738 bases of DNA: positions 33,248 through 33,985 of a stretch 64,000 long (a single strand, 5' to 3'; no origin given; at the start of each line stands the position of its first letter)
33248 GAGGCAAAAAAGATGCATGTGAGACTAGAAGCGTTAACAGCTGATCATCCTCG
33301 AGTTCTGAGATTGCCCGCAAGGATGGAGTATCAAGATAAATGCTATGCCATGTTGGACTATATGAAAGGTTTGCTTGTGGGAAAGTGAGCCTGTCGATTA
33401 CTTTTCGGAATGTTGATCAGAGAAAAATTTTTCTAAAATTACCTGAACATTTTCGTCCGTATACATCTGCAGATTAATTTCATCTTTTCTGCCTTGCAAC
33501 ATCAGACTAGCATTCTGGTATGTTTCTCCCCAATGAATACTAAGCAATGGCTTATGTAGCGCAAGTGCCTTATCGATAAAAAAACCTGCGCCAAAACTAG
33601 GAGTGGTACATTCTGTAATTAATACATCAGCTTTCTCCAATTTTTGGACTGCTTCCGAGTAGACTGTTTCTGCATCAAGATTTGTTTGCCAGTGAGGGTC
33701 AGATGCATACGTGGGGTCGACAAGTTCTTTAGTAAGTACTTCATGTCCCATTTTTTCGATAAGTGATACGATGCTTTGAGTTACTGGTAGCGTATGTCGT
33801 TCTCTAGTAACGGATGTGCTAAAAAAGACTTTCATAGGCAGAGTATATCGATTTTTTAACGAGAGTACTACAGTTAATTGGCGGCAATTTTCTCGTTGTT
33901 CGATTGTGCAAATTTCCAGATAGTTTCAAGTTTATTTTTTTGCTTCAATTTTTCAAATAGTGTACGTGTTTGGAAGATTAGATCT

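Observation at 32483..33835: Second NDT-like paralog in an AT-rich patch, convergent with an orphan P-loop NTPase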

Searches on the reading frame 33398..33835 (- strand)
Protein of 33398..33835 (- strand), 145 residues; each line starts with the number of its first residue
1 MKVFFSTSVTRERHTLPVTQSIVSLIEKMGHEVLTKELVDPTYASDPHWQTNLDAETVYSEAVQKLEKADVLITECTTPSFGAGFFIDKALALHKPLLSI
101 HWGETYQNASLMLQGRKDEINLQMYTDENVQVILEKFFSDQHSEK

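Call 5: search_protein_families(library=pfam, proteins=[window:33398-33835:-], max_evalue=1)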
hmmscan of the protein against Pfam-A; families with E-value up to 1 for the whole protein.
window:33398-33835:- (145 aa): 1 family
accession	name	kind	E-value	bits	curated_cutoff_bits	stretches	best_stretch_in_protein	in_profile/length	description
PF05014.21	Nuc_deoxyrib_tr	-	0.014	16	28.8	1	19-99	17-95/117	Nucleoside 2-deoxyribosyltransferase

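Call 6: search_protein_families(library=ncbifam, proteins=[window:33398-33835:-], max_evalue=1)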
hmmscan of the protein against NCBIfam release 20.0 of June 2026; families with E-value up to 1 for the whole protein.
window:33398-33835:- (145 aa): 0 families

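Call 7: search_protein_families(library=padloc, proteins=[window:33398-33835:-], max_evalue=1)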
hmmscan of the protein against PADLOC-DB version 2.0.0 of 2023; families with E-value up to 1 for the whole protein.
window:33398-33835:- (145 aa): 0 families

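Call 8: search_protein_families(library=phrogs, proteins=[window:33398-33835:-], max_evalue=1)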
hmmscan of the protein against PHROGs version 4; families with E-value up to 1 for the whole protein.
window:33398-33835:- (145 aa): 2 families
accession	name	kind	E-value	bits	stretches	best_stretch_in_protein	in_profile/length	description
phrog_8604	-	unknown function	0.1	13.2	1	63-116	4-55/200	-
phrog_36156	-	unknown function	0.2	13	0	39-71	14-47/111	-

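Call 10: search_solved_structures(query=window:33398-33835:-, max_evalue=10, show_alignments=2)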
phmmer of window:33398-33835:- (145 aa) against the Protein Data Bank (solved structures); distinct sequences matched with E-value up to 10: 13.
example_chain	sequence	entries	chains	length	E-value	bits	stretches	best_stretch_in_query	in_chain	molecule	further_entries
2klh_A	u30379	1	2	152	3.2e-11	46.8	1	3-139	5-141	c-Myc-responsive protein Rcl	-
4fyh_A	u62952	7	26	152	2.1e-10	44.2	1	3-139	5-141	Deoxyribonucleoside 5'-monophosphate N-glycosidase | 2'-deoxynucleoside 5'-phosphate N-hydrolase 1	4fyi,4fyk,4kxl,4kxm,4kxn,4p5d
2khz_A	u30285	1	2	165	2.9e-10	43.8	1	3-139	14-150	c-Myc-responsive protein Rcl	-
8rpt_B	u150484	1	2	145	1.6e-09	41.3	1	4-139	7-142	2'-deoxynucleoside 5'-phosphate N-hydrolase 1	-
8rqd_C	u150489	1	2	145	5.5e-09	39.6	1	3-139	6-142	2'-deoxynucleoside 5'-phosphate N-hydrolase 1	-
9i3q_A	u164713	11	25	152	8.3e-09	39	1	4-140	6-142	5-hydroxymethyl-dUMP N-hydrolase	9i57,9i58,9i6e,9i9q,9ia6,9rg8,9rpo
4p5e_A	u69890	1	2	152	8.7e-09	39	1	4-139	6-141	2'-deoxynucleoside 5'-phosphate N-hydrolase 1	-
9da1_A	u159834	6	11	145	1.1e-08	38.7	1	4-139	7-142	5-hydroxymethyl-dUMP N-hydrolase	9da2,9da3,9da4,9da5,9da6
8os9_A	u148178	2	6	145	1.1e-08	38.7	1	4-139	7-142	2'-deoxynucleoside 5'-phosphate N-hydrolase 1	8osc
8rps_C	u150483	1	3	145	1.1e-08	38.7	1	4-139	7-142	2'-deoxynucleoside 5'-phosphate N-hydrolase 1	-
8qhq_A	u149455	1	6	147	1.1e-08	38.6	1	4-139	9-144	2'-deoxynucleoside 5'-phosphate N-hydrolase 1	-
8qhr_A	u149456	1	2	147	1.2e-08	38.5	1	4-139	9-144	2'-deoxynucleoside 5'-phosphate N-hydrolase 1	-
2ifu_A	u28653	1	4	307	0.79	13.2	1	60-114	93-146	gamma-snap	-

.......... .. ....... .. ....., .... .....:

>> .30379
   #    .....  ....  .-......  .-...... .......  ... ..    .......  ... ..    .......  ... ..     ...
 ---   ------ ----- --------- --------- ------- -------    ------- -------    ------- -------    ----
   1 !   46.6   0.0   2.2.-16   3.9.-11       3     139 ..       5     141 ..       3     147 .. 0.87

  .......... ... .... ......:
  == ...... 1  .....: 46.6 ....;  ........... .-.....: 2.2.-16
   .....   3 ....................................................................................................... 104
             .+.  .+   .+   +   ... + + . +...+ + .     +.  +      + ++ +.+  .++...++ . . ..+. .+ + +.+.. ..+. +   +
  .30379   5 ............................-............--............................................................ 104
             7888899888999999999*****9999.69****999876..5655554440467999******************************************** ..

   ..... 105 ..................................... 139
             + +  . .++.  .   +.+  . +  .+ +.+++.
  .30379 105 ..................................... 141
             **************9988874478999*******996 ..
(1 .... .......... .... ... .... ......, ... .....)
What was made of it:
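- On DNPH1/Rcl N-hydrolase: phmmer E=3.2e-11, residues 3-139 aligned to 5-141 (call 10).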

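Call 12: find_homologous_proteins(query=window:33398-33835:-)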
Query window:33398-33835:- (145 aa): 15 proteins with E <= 0.001 among 27 candidates.
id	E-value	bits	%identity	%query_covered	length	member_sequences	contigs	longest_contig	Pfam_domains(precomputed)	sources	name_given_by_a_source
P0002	2.0e-90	318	100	100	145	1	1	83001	-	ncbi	-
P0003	1.1e-52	196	64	95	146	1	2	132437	-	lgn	-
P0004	1.0e-51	193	63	96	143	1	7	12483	-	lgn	-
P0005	2.1e-51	192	62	95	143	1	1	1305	-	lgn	-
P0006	3.9e-49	184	61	95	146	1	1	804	-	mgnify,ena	mgnify:CR=1 FL=1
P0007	4.7e-49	184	62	95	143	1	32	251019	-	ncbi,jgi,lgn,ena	-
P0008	1.9e-46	176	62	95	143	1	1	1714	-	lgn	-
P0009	3.0e-46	175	57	95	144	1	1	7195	-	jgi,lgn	jgi:hypothetical protein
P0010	1.6e-45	173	57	95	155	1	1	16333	-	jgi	jgi:hypothetical protein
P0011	3.4e-43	165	55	97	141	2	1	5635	-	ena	-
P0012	1.2e-41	160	54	98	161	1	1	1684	-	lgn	-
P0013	3.7e-40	155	50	96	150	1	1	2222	-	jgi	jgi:hypothetical protein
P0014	1.3e-39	153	54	96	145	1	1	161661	-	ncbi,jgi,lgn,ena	-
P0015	9.0e-34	134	42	96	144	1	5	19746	-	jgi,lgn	-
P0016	1.9e-31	127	44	97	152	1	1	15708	-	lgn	-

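Call 16: find_encoding_contigs(protein=P0007, flank=5000, max_places=4)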
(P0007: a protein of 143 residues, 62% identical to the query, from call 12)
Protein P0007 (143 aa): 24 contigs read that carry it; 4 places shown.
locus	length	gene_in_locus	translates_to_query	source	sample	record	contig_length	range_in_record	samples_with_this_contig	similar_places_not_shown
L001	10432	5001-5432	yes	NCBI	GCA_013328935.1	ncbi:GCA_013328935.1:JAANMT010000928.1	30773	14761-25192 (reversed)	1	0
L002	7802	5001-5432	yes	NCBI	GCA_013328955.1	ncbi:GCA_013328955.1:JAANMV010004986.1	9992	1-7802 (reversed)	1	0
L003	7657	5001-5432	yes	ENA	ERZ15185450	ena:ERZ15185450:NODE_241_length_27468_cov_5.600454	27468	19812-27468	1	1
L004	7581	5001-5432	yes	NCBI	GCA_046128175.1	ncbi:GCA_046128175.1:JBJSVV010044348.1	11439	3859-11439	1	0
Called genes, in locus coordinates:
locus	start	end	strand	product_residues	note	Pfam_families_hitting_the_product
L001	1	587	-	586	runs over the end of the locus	PF07973:tRNA_SAD, PF00587:tRNA-synt_2b, PF03129:HGTP_anticodon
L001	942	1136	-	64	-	-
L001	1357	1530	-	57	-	-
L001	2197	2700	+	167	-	PF00466:Ribosomal_L10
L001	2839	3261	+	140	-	PF16320:Ribosomal_L12_N, PF00542:Ribosomal_L12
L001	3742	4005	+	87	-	-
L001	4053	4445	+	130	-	-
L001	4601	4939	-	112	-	-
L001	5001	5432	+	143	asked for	-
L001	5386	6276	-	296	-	-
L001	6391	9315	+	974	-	PF00501:AMP-binding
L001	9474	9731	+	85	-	PF12728:HTH_17, PF13411:MerR_1, PF00376:MerR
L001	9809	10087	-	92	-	-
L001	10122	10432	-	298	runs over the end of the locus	PF03808:Glyco_tran_WecG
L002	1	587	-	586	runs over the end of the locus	PF07973:tRNA_SAD, PF00587:tRNA-synt_2b, PF03129:HGTP_anticodon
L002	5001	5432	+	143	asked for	-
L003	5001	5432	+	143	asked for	-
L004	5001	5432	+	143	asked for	-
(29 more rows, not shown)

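Call 17: find_encoding_contigs(protein=P0003, flank=5000, max_places=2)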
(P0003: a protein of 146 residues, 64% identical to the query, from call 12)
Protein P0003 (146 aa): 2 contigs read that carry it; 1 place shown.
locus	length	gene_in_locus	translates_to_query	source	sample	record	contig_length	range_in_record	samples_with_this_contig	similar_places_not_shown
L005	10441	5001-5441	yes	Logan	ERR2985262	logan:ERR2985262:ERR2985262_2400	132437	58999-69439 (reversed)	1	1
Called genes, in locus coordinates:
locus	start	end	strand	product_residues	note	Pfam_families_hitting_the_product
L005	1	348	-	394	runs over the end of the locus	PF00579:tRNA-synt_1b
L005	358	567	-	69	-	-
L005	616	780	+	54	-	-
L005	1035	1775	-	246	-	-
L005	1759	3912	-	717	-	PF01794:Ferric_reduct, PF00173:Cyt-b5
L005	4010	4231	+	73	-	-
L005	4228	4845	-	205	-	-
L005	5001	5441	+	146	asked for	-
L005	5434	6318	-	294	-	PF13521:AAA_28 (faint)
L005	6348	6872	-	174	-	PF00293:NUDIX, PF14815:NUDIX_4 (weak)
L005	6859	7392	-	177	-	PF28549:NDPSase_N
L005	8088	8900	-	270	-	-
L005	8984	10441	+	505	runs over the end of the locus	PF02074:Peptidase_M32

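Call 18: find_encoding_contigs(protein=P0014, flank=5000, max_places=2)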
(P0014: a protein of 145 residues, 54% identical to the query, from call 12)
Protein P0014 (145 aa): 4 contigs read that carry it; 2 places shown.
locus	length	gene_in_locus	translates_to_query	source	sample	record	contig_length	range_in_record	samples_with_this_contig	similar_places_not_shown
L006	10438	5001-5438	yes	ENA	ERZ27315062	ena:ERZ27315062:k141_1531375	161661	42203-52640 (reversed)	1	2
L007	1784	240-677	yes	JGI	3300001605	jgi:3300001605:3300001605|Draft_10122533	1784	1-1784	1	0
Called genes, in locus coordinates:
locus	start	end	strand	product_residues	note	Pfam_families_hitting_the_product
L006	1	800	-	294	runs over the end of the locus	-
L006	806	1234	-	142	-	PF00692:dUTPase, PF22769:DCD (weak)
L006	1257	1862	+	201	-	PF00753:Lactamase_B, PF19583:ODP (faint), PF12706:Lactamase_B_2 (weak)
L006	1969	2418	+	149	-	PF00583:Acetyltransf_1, PF13673:Acetyltransf_10 (weak)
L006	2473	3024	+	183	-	PF01569:PAP2 (weak), PF14378:PAP2_3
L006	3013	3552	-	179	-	PF00186:DHFR_1, PF01872:RibD_C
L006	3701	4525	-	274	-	PF01996:F420_ligase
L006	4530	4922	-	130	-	PF00300:His_Phos_1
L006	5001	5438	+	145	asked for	-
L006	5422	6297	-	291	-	-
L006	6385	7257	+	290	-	PF00303:Thymidylat_synt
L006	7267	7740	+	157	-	-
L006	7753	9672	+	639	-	PF13428:TPR_14 (faint), PF00515:TPR_1 (faint)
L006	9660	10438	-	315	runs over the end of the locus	PF00383:dCMP_cyt_deam_1, PF14437:MafB19-deam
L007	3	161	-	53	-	?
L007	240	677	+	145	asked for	-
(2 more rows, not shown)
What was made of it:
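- In L006, thyA lies next to the NTPase, with DHFR, dUTPase and dCMP deaminase within 5 kb (call 18).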

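Call 21: find_encoding_contigs(protein=P0015, flank=5000, max_places=2)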
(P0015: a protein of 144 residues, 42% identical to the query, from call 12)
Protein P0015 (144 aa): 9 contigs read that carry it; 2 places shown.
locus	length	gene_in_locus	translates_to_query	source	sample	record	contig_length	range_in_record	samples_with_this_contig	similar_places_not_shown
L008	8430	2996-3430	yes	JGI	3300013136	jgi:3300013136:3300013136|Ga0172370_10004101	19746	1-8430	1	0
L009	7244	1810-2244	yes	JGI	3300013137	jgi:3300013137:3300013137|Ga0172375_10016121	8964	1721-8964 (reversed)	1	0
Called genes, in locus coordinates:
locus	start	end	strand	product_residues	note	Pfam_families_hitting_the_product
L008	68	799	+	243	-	-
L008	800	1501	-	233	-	PF00561:Abhydrolase_1, PF12146:Hydrolase_4, PF12697:Abhydrolase_6, PF00975:Thioesterase (weak), PF00561:Abhydrolase_1 (weak)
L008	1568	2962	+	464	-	PF01209:Ubie_methyltran, PF13489:Methyltransf_23 (weak), PF07021:MetW, PF08241:Methyltransf_11, PF08242:Methyltransf_12 (weak), PF13649:Methyltransf_25, PF13847:Methyltransf_31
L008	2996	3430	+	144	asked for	-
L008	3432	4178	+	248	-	PF00160:Pro_isomerase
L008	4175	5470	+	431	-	PF13196:DUF4012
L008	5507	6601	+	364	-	PF03462:PCRF, PF00472:RF-1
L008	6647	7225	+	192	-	-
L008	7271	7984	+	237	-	PF00005:ABC_tran, PF02463:SMC_N (faint)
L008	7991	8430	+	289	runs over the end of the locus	PF18075:FtsX_ECD, PF02687:FtsX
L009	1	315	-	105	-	?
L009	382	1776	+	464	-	PF01209:Ubie_methyltran, PF13489:Methyltransf_23 (weak), PF07021:MetW, PF08241:Methyltransf_11, PF08242:Methyltransf_12 (weak), PF13649:Methyltransf_25, PF13847:Methyltransf_31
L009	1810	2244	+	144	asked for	-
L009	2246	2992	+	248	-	PF00160:Pro_isomerase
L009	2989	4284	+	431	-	PF13196:DUF4012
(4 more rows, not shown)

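Call 22: find_encoding_contigs(protein=P0016, flank=5000, max_places=2)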
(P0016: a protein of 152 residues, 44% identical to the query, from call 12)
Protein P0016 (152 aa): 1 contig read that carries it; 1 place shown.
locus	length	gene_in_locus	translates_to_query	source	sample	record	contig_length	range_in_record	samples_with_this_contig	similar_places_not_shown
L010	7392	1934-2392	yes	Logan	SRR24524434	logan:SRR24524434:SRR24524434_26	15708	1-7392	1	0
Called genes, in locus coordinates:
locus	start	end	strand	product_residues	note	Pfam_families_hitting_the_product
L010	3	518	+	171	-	?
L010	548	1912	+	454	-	PF01209:Ubie_methyltran, PF13847:Methyltransf_31, PF08241:Methyltransf_11, PF08242:Methyltransf_12 (faint), PF13649:Methyltransf_25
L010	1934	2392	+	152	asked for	-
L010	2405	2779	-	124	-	PF12732:YtxH (faint)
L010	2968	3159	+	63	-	-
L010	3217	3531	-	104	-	PF01035:DNA_binding_1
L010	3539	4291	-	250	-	PF00702:Hydrolase (faint), PF05116:S6PP, PF08282:Hydrolase_3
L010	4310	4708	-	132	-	-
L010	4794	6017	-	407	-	PF00270:DEAD, PF04851:ResIII (weak), PF00271:Helicase_C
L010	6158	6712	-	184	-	-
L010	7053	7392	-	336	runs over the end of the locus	PF21338:Top1B_N_bact, PF01028:Topoisom_I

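Call 37: find_related_loci(query=A6, collection=genome_contigs, flank=5000)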
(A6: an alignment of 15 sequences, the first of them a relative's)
Query A6 (145 aa) in genome_contigs; peptide patterns used: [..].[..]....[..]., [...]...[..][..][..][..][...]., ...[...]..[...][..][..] (x = any residue, [..] = any of these).
167 stretches matched a pattern; 1 encode a relative of the query (tblastn E <= 1e-3); 1 distinct loci.
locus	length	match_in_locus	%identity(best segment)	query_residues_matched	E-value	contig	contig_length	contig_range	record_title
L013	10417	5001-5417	54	1-139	6e-49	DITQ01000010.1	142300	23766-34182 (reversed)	MAG TPA_asm: Candidatus Pacebacteria bacterium UBA6180 UBA6180_contig_15426, whole genome shotgun sequence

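Call 39: find_related_loci(query=A6, collection=metagenome_contigs, flank=4000)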
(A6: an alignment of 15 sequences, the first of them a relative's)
Query A6 (145 aa) in metagenome_contigs; peptide patterns used: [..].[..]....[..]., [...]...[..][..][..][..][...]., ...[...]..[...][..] (x = any residue, [..] = any of these).
298 stretches matched a pattern; 4 encode a relative of the query (tblastn E <= 1e-3); 4 distinct loci.
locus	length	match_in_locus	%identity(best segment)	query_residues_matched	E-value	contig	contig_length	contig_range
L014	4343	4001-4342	62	1-114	3e-47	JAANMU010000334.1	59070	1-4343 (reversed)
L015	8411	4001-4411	62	1-138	5e-58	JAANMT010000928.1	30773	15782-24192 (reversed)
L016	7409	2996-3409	42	1-139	3e-43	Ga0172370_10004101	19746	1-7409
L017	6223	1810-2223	42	1-139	3e-43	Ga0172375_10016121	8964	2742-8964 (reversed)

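Call 66: search_dna_similar(query=window:33398-33835:-, collection=phages, mode=protein, max_evalue=0.001, max_rows=10)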
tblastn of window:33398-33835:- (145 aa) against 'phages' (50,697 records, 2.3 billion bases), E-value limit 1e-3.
No match.

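Call 68: find_related_loci(query=A6, collection=viral_contigs, flank=4000)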
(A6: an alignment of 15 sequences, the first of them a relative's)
Query A6 (145 aa) in viral_contigs; peptide patterns used: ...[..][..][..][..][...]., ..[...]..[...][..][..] (x = any residue, [..] = any of these).
52 stretches matched a pattern, but none encodes a relative of the query by tblastn (E <= 1e-3).
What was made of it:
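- Tried and rejected: The scans of GTDB genomes, JGI metagenomes and IMG/VR with the DNPH1-like family gave 1, 4 (2 of them new) and 0 loci (calls 37, 39, 68).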

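Call 71: search_protein_families(library=pfam, proteins=[L005:6862-7392:-, L005:6351-6872:-, L005:4231-4845:-, L006:4533-4922:-, L006:3704-4525:-, L001:4604-4939:-], max_evalue=0.001)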
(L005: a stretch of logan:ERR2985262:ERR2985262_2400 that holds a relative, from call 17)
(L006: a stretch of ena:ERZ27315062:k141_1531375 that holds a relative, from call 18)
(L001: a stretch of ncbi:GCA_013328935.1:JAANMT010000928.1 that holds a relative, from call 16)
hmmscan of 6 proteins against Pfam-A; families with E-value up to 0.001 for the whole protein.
L005:6862-7392:- (177 aa): 1 family
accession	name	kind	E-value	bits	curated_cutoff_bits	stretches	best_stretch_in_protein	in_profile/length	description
PF00293.34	NUDIX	-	0.00021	21.7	21.1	1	44-134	8-102/134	NUDIX domain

L005:6351-6872:- (174 aa): 2 families
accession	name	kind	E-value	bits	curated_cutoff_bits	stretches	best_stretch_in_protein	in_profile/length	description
PF00293.34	NUDIX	-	6.7e-13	49.2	21.1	1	34-145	6-121/134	NUDIX domain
PF14815.12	NUDIX_4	-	3.2e-07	30.6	35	1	42-142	9-99/113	NUDIX domain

L005:4231-4845:- (205 aa): 0 families

L006:4533-4922:- (130 aa): 1 family
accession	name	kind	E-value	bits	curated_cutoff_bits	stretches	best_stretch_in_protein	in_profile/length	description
PF00300.27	His_Phos_1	-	8.3e-28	97.8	21.7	1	3-99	1-96/194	Histidine phosphatase superfamily (branch 1)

L006:3704-4525:- (274 aa): 1 family
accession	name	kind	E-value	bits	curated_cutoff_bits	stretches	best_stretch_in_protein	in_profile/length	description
PF01996.21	F420_ligase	-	2e-28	99.8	25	1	7-226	3-217/218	F420-0:Gamma-glutamyl ligase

L001:4604-4939:- (112 aa): 0 families

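Call 72: search_protein_families(library=pfam, alignment_id=A6, max_evalue=1)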
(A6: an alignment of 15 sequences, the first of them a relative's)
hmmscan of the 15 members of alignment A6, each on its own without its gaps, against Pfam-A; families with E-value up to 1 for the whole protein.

A. member 1, P0002 (145 aa): 1 family
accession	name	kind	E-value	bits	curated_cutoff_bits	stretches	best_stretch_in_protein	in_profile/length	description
PF05014.21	Nuc_deoxyrib_tr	-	0.014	16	28.8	1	19-99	17-95/117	Nucleoside 2-deoxyribosyltransferase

B. families by the number of members that match (of 15 scanned): 8 families
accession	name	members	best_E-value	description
PF05014.21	Nuc_deoxyrib_tr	6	0.0097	Nucleoside 2-deoxyribosyltransferase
PF10788.14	DUF2603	1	0.017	Protein of unknown function (DUF2603)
PF05288.16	Pox_A3L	1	0.04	Poxvirus A3L Protein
PF03746.21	LamB_YcsF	1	0.058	LamB/YcsF family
PF15219.11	TEX12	1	0.072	Testis-expressed 12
PF03358.20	FMN_red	1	0.11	NADPH-dependent FMN reductase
PF13946.11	DUF4214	1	0.18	Domain of unknown function (DUF4214)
PF09527.15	ATPase_gene1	1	0.31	Putative F0F1-ATPase subunit Ca2+/Mg2+ transporter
